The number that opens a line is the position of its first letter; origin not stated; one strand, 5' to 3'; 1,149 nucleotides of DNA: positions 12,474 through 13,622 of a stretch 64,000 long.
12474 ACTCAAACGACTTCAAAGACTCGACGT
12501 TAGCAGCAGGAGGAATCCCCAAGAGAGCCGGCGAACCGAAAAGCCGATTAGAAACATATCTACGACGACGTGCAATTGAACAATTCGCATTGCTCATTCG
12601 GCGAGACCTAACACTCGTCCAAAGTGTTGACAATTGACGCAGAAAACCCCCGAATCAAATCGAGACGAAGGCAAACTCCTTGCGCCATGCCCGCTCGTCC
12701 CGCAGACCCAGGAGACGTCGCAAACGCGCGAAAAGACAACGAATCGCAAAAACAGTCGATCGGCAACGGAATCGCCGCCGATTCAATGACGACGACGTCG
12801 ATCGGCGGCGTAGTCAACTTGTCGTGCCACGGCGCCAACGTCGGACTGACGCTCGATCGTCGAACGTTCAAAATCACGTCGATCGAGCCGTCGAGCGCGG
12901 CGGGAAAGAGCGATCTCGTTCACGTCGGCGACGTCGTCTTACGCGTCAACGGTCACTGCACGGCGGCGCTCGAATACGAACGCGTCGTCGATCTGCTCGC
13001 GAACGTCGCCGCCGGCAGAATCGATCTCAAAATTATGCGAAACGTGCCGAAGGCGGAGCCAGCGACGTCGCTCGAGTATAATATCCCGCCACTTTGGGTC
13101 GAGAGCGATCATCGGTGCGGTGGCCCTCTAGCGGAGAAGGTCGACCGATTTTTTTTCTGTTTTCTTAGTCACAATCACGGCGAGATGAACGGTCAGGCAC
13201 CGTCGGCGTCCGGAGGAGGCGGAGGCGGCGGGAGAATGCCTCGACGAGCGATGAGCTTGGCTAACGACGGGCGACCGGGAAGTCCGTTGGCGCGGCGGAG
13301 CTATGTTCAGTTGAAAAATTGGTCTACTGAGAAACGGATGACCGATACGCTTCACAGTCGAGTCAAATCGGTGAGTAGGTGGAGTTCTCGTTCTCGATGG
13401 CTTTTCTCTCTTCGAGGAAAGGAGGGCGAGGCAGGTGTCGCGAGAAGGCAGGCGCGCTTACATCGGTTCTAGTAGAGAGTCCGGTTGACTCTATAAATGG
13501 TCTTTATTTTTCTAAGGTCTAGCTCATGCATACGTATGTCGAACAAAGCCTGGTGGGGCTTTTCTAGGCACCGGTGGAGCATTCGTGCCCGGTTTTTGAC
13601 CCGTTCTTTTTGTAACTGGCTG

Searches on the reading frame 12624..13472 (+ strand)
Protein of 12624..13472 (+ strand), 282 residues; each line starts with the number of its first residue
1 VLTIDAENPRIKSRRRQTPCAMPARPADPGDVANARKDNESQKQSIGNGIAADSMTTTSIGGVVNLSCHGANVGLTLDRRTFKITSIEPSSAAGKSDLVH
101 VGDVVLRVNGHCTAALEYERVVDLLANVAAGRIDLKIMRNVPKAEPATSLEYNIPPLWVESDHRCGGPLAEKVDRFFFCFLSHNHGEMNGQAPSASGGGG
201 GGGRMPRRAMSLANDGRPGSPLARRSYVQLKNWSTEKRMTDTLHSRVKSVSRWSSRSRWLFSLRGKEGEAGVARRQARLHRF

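Call 42: search_protein_families(library=pfam, proteins=[window:12624-13472:+], max_evalue=0.01)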
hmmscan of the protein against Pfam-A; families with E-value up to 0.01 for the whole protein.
window:12624-13472:+ (282 aa): 2 families
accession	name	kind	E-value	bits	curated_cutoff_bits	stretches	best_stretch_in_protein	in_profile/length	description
PF00595.29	PDZ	-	6.7e-07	30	23.2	1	79-138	24-81/81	PDZ domain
PF17820.7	PDZ_6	-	0.0001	22.4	27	1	84-137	2-52/54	PDZ domain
